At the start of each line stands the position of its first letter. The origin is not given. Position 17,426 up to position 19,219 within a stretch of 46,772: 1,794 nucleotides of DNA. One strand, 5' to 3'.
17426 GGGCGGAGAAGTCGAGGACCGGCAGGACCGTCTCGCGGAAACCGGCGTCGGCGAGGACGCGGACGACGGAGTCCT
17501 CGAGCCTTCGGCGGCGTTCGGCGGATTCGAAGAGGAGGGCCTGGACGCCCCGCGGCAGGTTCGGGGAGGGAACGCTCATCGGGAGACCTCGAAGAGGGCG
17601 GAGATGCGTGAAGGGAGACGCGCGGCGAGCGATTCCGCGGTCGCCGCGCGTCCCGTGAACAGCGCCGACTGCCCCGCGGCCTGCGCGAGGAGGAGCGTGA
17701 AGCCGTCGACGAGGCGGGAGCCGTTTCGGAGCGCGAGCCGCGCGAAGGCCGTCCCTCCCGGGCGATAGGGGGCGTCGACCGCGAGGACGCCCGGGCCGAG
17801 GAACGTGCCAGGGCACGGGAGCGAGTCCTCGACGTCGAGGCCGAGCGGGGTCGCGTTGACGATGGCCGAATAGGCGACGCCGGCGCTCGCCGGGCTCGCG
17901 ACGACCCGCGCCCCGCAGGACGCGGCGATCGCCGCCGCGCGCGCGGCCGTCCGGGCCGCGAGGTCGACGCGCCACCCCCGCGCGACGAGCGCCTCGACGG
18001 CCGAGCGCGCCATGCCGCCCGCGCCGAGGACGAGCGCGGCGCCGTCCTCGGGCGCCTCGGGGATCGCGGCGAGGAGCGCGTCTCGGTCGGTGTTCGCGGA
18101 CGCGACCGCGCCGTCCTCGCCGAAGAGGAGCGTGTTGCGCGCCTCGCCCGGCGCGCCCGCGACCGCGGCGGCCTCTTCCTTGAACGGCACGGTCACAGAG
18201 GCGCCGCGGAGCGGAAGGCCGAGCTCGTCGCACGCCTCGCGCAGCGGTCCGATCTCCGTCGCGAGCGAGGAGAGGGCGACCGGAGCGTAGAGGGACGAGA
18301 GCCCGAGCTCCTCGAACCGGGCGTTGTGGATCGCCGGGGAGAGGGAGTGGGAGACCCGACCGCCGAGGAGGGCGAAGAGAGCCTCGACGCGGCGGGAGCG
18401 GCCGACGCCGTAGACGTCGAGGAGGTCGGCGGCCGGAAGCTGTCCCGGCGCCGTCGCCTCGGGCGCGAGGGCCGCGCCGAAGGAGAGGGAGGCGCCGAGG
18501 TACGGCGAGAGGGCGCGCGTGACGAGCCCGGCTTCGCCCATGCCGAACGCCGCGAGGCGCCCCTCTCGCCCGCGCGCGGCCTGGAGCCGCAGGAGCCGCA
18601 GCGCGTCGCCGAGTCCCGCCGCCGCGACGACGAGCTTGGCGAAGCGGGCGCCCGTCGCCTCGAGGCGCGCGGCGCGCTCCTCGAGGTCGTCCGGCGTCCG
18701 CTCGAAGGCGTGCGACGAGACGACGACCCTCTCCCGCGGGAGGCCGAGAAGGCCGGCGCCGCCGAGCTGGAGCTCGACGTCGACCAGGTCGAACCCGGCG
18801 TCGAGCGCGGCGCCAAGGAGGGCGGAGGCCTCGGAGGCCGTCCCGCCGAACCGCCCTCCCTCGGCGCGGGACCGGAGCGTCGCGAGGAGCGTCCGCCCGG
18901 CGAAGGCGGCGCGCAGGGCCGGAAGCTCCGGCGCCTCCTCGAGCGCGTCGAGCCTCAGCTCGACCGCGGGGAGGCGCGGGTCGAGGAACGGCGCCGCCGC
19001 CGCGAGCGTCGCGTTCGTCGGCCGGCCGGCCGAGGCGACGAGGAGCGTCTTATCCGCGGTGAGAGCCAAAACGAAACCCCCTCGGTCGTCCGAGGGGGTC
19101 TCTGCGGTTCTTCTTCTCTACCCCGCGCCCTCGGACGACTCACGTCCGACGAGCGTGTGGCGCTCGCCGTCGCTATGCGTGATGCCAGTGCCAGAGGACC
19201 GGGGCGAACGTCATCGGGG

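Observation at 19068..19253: Candidate transcription attenuator with a mixed Trp/His leader peptide (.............) in front of a fused aro-his-trp operon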

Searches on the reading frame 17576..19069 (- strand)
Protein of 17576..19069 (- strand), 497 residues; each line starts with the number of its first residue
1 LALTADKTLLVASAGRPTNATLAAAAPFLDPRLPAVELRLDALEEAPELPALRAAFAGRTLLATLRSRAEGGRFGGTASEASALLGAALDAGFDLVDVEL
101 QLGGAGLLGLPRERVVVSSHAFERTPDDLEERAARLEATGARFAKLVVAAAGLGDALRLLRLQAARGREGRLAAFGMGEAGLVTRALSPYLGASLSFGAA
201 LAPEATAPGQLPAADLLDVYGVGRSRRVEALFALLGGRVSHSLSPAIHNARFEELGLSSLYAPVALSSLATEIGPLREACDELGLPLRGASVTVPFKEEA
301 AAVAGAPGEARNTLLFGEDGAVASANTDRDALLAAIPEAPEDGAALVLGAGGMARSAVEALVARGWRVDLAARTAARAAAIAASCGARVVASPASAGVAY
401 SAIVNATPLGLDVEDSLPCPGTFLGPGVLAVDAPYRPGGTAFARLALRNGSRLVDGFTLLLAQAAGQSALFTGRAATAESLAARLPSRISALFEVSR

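Call 3: search_protein_families(library=pfam, proteins=[window:17576-19069:-])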
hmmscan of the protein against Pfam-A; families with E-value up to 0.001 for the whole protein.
window:17576-19069:- (497 aa): 3 families
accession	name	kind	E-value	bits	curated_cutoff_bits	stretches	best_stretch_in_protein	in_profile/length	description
PF01487.21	DHquinase_I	-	4.7e-36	125.5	22.2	1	34-220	25-230/230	Type I 3-dehydroquinase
PF08501.16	Shikimate_dh_N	-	1.6e-11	44.8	27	1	234-304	1-67/83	Shikimate dehydrogenase substrate binding domain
PF01488.26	Shikimate_DH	-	4.4e-05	24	24.3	1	343-388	13-59/138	Shikimate / quinate 5-dehydrogenase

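Call 9: find_homologous_proteins(query=window:17576-19069:-, max_evalue=1e-20)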
Query window:17576-19069:- (497 aa): 939 proteins with E <= 1e-20 among 8000 candidates; the best 120 are listed.
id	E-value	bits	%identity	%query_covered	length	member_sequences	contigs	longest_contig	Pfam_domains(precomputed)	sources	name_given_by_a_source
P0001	2.6e-270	915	92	100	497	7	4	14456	PF08501.17,PF01487.23,PF03435.25,PF01488.27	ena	-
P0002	2.1e-261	886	89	100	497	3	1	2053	PF08501.17,PF01487.23,PF01488.27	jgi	jgi:3-dehydroquinate dehydratase type I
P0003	1.8e-260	883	89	100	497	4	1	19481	PF08501.17,PF01487.23,PF01488.27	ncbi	-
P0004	6.8e-258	874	88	100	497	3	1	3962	PF08501.17,PF01487.23,PF01488.27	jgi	-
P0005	1.1e-254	864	87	100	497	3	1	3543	PF08501.17,PF01487.23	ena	-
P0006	5.9e-254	861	86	100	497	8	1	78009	PF08501.17,PF01487.23,PF01488.27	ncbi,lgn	-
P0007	1.3e-251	853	86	100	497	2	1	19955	PF08501.17,PF01487.23,PF01488.27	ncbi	ncbi:MAG: type I 3-dehydroquinate dehydratase [Thermoanaerobaculia bacterium]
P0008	4.4e-251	852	87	100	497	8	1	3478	PF08501.17,PF01487.23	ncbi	-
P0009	3.3e-250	849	85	100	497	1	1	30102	PF08501.17,PF01487.23,PF01488.27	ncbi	-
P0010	1.2e-246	837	85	100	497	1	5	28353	PF08501.17,PF01487.23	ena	-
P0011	5.6e-246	835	85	100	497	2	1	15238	PF08501.17,PF01487.23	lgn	-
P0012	6.8e-246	835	85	100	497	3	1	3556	PF08501.17,PF01487.23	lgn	-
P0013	9.9e-238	808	82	100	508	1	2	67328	PF08501.17,PF01487.23,PF01488.27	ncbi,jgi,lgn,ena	-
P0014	1.6e-234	797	81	100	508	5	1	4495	PF08501.17,PF01487.23,PF01488.27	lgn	-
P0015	3.5e-233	793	81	100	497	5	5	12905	PF08501.17,PF01487.23,PF03435.25,PF01488.27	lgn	-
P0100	9.1e-126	439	52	99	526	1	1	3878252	PF08501.17,PF01487.23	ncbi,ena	-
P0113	2.7e-125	437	53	99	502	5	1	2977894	PF08501.17,PF01487.23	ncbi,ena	-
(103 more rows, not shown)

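Call 11: find_related_loci(query=A1, collection=genome_contigs, flank=3000)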
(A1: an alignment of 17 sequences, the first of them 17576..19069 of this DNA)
Query A1 (497 aa) in genome_contigs; peptide patterns used: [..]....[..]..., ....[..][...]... (x = any residue, [..] = any of these).
554 stretches matched a pattern; 403 encode a relative of the query (tblastn E <= 1e-3); the best 80 are kept; 80 distinct loci.
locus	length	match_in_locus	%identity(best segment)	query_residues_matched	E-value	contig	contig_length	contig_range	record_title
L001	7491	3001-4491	92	1-497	0e+0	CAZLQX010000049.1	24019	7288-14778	MAG TPA_asm: uncultured Holophagales bacterium isolate binchicken_co22_26 genome assembly, contig: NODE_2220_length_2401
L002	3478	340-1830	86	1-497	0e+0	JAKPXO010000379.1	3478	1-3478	MAG: Acidobacteriota bacterium isolate USPA_metabat.87 k141_898495, whole genome shotgun sequence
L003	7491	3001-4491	90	1-497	0e+0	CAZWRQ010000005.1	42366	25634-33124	MAG TPA_asm: uncultured Holophagales bacterium isolate binchicken_co269_231 genome assembly, contig: NODE_747_length_423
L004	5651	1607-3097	86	1-497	0e+0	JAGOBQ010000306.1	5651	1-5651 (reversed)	MAG: Thermoanaerobaculia bacterium isolate Go_UH_bin_178 Go_UH_26346_length_5651_cov_3.330196, whole genome shotgun sequ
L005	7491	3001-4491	85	1-497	0e+0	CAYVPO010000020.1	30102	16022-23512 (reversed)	MAG TPA_asm: uncultured Holophagales bacterium isolate binchicken_co235_245 genome assembly, contig: NODE_3651_length_30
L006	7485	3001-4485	71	2-496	0e+0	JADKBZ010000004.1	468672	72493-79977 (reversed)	MAG: Holophagales bacterium isolate OdNE_18-Q3-R46-58_BATAC.193 tig00002085-10-4670730, whole genome shotgun sequence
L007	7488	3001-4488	71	1-496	0e+0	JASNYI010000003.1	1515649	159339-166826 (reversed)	MAG: Thermoanaerobaculia bacterium isolate ACID-3 HKU-EGSB-ACID-3_3, whole genome shotgun sequence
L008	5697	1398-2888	73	1-497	0e+0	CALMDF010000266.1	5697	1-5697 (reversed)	MAG TPA_asm: uncultured Holophagales bacterium isolate SRR5468106_bin.27_CONCOCT_v1.1_MAG genome assembly, contig: ERZ78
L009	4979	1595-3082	71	1-496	0e+0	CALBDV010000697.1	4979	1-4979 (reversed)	MAG TPA_asm: uncultured Holophagales bacterium isolate SRR5576002_bin.111_CONCOCT_v1.1_MAG genome assembly, contig: ERZ7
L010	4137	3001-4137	82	1-379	7e-172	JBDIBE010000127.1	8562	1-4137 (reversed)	MAG: Thermoanaerobaculia bacterium isolate AS-MICRO-OLR.30 NODE_39893_length_8562_cov_5.498282, whole genome shotgun seq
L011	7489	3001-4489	71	1-496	7e-165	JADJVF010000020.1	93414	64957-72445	MAG: Holophagales bacterium isolate Hjor_18-Q3-R7-51_BAT3C.239 tig00008391-10-929090, whole genome shotgun sequence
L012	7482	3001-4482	71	3-496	0e+0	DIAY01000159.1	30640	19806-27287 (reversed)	MAG TPA_asm: Holophagales bacterium UBA5066 UBA5066_contig_1585, whole genome shotgun sequence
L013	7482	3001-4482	55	1-496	3e-136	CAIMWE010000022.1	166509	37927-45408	MAG: uncultured Acidobacteria bacterium isolate AlinenLipids_bin-9101 genome assembly, contig: bin-9101:022/305, whole g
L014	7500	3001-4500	54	1-497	5e-135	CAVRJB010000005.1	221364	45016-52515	MAG: uncultured Acidobacteriota bacterium isolate MFD05942.bin.2.349 genome assembly, contig: contig_17829, whole genome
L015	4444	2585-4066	55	1-496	6e-137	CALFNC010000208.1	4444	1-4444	MAG TPA_asm: uncultured Acidobacteria bacterium isolate ERR1035437_bin.117_CONCOCT_v1.1_MAG genome assembly, contig: ERZ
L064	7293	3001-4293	38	36-474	2e-52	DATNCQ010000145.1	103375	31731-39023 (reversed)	MAG TPA_asm: Vicinamibacterales bacterium isolate SMAG_U11218 k141_3478215, whole genome shotgun sequence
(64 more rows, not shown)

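Call 35: find_related_loci(query=A1, collection=metagenome_contigs, flank=1500)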
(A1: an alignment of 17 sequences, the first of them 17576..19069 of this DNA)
Query A1 (497 aa) in metagenome_contigs; peptide patterns used: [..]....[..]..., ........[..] (x = any residue, [..] = any of these).
600 stretches matched a pattern (row limit reached: there are more); 396 encode a relative of the query (tblastn E <= 1e-3); the best 80 are kept; 80 distinct loci.
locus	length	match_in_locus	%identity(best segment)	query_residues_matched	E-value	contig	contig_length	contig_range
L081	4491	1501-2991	88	1-497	0e+0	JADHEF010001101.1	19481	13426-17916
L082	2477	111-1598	69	1-496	0e+0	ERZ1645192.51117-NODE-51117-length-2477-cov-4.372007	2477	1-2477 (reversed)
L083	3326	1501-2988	71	1-496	0e+0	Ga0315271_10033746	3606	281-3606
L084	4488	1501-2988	71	1-496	1e-177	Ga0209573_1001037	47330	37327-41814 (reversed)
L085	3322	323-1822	54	1-493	3e-132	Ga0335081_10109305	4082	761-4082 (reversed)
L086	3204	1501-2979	52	1-493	5e-131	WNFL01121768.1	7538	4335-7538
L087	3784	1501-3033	52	1-493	5e-129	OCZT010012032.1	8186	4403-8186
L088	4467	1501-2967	50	1-496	4e-127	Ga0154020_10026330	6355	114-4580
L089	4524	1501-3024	54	1-492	2e-126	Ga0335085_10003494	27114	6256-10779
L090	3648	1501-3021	53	1-497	2e-126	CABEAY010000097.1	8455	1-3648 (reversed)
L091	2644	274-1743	53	1-493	6e-129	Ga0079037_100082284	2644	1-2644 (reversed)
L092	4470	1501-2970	54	1-493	1e-121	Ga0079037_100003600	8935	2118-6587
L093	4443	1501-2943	54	1-474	2e-120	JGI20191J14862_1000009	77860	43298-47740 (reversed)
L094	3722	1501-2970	52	1-493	3e-121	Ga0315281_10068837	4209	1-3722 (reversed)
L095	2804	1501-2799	53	1-436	2e-117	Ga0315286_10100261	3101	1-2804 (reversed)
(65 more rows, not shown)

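Call 52: find_encoding_contigs(protein=P0100, flank=10000, max_places=1)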
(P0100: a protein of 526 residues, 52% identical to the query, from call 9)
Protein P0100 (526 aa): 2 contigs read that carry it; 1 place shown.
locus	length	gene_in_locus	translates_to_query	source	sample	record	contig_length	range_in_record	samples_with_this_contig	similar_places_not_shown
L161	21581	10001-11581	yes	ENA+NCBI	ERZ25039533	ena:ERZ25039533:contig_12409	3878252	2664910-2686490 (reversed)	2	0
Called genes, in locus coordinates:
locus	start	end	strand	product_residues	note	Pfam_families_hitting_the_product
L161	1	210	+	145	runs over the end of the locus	PF00411:Ribosomal_S11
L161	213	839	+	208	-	PF00163:Ribosomal_S4, PF01479:S4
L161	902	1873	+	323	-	PF01193:RNA_pol_L, PF01000:RNA_pol_A_bac, PF03118:RNA_pol_A_CTD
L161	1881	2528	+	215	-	PF01196:Ribosomal_L17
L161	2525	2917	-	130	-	PF00072:Response_reg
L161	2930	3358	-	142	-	PF01648:ACPS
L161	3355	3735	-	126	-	-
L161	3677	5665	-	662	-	PF04773:FecR, PF20245:DUF6600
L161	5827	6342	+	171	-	PF01327:Pep_deformylase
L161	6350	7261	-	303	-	PF00072:Response_reg, PF01590:GAF (weak)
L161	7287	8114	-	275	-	PF00578:AhpC-TSA (weak), PF08534:Redoxin, PF13098:Thioredoxin_2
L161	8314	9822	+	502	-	PF01406:tRNA-synt_1e, PF01921:tRNA-synt_1f (faint), PF09334:tRNA-synt_1g (faint), PF09190:DALR_2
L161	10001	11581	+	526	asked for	PF01487:DHquinase_I, PF08501:Shikimate_dh_N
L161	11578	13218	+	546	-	PF13393:tRNA-synt_His, PF01634:HisG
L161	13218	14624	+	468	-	PF00815:Histidinol_dh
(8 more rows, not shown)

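Call 53: find_encoding_contigs(protein=P0113, flank=10000, max_places=1)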
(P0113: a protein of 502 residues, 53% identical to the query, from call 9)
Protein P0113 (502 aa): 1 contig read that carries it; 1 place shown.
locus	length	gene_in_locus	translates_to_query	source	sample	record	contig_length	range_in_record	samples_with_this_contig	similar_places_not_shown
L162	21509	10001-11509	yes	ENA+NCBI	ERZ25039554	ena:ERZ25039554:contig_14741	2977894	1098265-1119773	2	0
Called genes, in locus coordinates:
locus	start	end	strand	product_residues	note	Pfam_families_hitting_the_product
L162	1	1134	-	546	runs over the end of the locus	PF14716:HHH_8, PF14520:HHH_5 (weak), PF02811:PHP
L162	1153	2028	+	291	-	PF02811:PHP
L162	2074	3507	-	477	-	-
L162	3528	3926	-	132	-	PF00072:Response_reg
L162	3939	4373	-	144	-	PF01648:ACPS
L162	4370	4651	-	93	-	-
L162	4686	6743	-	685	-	PF04773:FecR, PF20245:DUF6600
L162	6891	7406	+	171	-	PF01327:Pep_deformylase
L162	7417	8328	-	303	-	PF00072:Response_reg, PF01590:GAF (weak)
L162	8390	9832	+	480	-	PF01406:tRNA-synt_1e, PF01921:tRNA-synt_1f (faint), PF09334:tRNA-synt_1g (faint), PF09190:DALR_2, PF23493:CysS_C (weak)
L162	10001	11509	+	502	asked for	PF01487:DHquinase_I, PF08501:Shikimate_dh_N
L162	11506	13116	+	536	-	PF13393:tRNA-synt_His, PF01634:HisG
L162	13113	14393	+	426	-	PF00815:Histidinol_dh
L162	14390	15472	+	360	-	PF00155:Aminotran_1_2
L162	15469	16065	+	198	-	PF00475:IGPD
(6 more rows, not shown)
